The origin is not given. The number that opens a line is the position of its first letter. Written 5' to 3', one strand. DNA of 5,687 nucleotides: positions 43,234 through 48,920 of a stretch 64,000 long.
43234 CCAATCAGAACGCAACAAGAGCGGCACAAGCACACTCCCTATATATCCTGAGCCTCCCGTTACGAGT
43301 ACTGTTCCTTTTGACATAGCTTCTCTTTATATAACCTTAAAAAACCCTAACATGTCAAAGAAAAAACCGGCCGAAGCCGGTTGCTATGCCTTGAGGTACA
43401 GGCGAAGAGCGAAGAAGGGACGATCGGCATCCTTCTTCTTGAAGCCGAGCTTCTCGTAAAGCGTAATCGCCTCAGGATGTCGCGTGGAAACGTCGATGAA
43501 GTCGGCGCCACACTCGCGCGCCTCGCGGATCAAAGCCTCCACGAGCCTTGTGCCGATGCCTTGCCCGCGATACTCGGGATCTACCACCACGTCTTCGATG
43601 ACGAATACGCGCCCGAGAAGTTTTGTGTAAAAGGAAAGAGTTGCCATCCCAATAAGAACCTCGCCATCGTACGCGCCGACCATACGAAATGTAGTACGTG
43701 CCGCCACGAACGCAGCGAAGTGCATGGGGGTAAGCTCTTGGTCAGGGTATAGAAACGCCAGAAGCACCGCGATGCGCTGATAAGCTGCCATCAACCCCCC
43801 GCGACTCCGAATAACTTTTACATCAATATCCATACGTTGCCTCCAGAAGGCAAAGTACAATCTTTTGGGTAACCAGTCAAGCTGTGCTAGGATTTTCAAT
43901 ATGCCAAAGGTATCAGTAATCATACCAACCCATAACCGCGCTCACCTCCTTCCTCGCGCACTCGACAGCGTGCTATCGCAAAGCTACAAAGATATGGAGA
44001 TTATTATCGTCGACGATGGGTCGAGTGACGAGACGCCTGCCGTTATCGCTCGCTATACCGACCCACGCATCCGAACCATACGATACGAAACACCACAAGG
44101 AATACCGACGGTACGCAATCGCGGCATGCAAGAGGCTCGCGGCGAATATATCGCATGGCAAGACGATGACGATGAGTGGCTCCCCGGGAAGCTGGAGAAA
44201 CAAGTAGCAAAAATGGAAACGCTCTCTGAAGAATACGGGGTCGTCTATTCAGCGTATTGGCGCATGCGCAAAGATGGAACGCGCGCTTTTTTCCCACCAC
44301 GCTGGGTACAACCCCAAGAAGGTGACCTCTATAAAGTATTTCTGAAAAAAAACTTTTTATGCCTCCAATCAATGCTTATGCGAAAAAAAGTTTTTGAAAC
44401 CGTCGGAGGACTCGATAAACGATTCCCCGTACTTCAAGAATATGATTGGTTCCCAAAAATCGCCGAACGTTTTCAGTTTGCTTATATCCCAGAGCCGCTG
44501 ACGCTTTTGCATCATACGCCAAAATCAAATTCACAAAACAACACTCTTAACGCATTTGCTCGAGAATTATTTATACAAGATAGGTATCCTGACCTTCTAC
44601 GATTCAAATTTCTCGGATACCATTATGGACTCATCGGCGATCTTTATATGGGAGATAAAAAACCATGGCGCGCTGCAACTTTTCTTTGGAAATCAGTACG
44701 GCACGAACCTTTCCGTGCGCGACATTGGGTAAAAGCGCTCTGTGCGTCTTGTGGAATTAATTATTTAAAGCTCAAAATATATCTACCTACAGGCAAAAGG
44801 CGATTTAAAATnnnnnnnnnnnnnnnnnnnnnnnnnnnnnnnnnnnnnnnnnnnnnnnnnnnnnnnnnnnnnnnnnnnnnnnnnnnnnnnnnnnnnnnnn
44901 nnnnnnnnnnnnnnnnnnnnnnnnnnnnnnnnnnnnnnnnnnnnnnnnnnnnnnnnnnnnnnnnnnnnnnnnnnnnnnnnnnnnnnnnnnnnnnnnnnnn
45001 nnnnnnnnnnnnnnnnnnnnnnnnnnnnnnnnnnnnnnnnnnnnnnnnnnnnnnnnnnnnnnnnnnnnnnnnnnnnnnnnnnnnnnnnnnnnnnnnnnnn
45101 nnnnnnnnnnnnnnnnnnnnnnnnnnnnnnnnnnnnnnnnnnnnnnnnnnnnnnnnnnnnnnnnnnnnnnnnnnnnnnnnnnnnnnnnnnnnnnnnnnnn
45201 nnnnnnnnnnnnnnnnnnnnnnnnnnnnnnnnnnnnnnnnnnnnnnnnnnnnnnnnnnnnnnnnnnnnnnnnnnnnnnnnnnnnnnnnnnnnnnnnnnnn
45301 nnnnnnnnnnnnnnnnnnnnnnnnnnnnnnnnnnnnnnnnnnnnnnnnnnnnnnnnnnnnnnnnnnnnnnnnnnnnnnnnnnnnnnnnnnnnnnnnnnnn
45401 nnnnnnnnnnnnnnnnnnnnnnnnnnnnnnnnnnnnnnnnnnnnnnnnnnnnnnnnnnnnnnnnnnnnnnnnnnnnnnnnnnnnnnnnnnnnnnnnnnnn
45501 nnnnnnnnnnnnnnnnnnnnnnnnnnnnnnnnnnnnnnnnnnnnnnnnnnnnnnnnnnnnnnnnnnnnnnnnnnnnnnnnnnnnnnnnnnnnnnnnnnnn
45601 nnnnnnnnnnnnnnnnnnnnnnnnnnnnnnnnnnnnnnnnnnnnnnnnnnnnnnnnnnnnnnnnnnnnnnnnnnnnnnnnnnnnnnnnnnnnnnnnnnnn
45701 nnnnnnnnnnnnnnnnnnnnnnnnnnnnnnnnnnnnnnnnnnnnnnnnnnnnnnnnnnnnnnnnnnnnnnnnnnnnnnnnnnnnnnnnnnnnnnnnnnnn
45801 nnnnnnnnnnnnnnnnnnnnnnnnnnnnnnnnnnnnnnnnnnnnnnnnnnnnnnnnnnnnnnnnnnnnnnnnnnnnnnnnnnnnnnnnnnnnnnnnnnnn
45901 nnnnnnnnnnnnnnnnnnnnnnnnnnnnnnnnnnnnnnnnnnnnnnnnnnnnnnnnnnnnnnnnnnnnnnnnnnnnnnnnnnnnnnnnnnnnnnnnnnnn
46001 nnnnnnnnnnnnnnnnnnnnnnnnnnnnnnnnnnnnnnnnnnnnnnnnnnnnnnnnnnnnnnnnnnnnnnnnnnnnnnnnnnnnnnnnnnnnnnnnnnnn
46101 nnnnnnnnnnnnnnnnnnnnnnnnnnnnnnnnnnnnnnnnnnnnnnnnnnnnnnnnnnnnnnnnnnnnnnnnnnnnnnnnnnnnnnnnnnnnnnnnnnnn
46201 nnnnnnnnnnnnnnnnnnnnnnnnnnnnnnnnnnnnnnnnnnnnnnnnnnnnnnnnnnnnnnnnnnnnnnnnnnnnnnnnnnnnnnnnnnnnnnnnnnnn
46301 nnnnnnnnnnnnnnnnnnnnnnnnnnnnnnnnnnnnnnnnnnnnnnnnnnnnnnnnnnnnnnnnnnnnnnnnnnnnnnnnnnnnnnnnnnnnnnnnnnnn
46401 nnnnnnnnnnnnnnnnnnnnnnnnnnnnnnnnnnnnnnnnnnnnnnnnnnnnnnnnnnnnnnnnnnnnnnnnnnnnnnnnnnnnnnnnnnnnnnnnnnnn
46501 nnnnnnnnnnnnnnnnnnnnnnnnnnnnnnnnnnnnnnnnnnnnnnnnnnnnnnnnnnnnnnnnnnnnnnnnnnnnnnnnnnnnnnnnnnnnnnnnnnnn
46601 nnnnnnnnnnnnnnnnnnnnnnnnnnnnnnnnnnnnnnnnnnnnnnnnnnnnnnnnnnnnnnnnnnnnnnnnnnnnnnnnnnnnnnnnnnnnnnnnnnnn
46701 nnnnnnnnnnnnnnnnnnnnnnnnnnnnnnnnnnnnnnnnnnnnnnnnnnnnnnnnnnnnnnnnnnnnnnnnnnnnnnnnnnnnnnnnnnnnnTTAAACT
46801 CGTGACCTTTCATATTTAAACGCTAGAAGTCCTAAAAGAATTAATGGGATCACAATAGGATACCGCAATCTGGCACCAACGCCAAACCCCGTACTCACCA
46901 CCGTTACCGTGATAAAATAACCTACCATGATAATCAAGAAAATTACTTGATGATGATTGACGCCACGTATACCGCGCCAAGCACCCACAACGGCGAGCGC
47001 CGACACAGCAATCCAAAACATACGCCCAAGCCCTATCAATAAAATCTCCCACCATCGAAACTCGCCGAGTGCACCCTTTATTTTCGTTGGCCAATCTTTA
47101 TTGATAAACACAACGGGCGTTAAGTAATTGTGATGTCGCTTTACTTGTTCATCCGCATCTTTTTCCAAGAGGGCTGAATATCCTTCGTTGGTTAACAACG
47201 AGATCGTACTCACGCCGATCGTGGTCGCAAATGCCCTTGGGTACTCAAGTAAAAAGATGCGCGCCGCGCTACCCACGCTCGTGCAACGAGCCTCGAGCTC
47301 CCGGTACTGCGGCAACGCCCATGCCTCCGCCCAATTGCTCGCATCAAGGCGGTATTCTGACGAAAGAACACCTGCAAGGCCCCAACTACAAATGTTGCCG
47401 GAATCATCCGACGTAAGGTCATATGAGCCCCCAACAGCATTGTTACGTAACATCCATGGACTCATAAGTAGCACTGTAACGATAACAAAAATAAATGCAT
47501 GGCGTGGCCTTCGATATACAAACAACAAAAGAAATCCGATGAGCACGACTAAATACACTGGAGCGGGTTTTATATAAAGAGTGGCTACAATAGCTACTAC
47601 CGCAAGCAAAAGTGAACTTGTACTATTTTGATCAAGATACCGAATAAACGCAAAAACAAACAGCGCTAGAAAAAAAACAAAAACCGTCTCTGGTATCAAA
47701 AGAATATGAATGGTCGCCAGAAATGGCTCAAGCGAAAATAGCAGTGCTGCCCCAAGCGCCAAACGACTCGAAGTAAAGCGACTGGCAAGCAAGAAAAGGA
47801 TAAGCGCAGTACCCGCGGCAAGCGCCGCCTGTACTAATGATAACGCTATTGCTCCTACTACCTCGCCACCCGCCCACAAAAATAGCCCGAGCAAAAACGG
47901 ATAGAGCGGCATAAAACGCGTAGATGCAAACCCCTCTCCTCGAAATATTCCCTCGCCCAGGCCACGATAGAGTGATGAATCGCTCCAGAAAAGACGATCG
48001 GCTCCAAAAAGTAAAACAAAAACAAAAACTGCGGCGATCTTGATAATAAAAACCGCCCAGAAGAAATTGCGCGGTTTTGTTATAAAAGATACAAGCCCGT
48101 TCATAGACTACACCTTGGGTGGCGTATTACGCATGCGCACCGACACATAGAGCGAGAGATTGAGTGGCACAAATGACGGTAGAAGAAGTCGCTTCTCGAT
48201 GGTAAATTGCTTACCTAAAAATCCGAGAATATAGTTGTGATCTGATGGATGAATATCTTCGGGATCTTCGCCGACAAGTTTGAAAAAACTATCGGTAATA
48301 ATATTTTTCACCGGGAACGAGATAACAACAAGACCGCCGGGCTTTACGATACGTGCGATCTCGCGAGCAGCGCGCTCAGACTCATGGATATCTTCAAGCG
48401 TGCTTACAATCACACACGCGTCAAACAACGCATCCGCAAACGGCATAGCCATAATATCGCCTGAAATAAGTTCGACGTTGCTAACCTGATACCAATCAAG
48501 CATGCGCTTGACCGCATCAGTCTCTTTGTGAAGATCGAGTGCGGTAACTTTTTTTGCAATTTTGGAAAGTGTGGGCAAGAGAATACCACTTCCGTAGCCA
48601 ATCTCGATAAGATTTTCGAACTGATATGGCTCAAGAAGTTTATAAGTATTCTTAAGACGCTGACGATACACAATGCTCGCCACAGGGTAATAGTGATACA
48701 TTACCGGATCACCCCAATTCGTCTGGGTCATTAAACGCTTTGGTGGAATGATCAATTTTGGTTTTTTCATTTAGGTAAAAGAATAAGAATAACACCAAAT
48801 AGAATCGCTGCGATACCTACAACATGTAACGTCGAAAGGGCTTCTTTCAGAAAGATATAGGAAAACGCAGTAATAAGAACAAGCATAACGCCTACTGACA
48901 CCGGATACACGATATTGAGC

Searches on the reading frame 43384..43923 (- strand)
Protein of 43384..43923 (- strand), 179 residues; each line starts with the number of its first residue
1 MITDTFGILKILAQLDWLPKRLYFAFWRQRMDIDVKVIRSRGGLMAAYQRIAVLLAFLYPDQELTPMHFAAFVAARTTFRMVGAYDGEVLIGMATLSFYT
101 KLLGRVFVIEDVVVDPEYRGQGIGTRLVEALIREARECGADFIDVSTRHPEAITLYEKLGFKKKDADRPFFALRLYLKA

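Call 62: search_protein_families(library=pfam, proteins=[window:43384-43923:-], max_evalue=0.001)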
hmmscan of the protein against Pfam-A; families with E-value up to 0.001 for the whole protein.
window:43384-43923:- (179 aa): 7 families
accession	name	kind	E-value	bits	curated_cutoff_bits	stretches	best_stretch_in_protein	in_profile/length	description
PF00583.31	Acetyltransf_1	-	4.9e-20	72.4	20.7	1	68-161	23-116/116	Acetyltransferase (GNAT) family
PF13508.13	Acetyltransf_7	-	5.2e-16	59.2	27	1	82-163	6-84/84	Acetyltransferase (GNAT) domain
PF13673.13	Acetyltransf_10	-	2.1e-14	54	23.6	1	76-166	28-112/128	Acetyltransferase (GNAT) domain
PF08445.16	FR47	-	8.5e-09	35.7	22.1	1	109-166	24-82/86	FR47-like protein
PF13527.13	Acetyltransf_9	-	5.5e-08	33.3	25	1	79-162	41-125/127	Acetyltransferase (GNAT) domain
PF14542.12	Acetyltransf_CG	-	1.4e-07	32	30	1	99-139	17-57/80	GCN5-related N-acetyl-transferase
PF13302.13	Acetyltransf_3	-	0.00046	21.3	25.4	1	87-162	63-138/138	Acetyltransferase (GNAT) domain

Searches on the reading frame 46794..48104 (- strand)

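Call 77: search_protein_families(library=pfam, proteins=[window:46794-48104:-], max_evalue=0.001)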
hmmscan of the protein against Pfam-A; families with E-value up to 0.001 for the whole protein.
window:46794-48104:- (436 aa): 1 family
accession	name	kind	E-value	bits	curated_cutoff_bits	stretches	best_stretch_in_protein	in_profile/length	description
PF13231.12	PMT_2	-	2.5e-08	34.7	26.1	1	68-218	6-158/160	Dolichyl-phosphate-mannose-protein mannosyltransferase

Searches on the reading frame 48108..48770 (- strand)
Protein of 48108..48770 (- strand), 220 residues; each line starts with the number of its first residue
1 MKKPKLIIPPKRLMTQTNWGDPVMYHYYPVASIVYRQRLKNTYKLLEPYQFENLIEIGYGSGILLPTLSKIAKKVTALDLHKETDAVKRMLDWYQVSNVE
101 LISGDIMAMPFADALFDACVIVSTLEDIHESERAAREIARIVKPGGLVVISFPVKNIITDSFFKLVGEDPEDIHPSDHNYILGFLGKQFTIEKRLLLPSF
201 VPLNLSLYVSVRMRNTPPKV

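Call 77: search_protein_families(library=pfam, proteins=[window:48108-48770:-], max_evalue=0.001)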
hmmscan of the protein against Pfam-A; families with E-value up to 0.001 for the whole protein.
window:48108-48770:- (220 aa): 8 families
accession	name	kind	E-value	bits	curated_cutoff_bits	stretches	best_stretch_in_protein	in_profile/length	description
PF08241.18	Methyltransf_11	-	2.7e-18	66.8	21.2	1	56-150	2-95/95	Methyltransferase domain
PF13649.12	Methyltransf_25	-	4.9e-13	50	27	1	55-146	2-97/97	Methyltransferase domain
PF13489.12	Methyltransf_23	-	8.5e-09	35.8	27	1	49-153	21-119/164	Methyltransferase domain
PF01209.24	Ubie_methyltran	-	7.2e-08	32.5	20.1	1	48-150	45-151/233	ubiE/COQ5 methyltransferase family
PF13847.12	Methyltransf_31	-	1.9e-07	31.3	27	1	55-158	8-114/145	Methyltransferase domain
PF08242.18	Methyltransf_12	-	2e-06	28.9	30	1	55-147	1-97/98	Methyltransferase domain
PF07021.18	MetW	-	0.00019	21.6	21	1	54-153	17-110/193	Methionine biosynthesis protein MetW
PF05401.17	NodS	-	0.00099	19.4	24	0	49-148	42-142/201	Nodulation protein S (NodS)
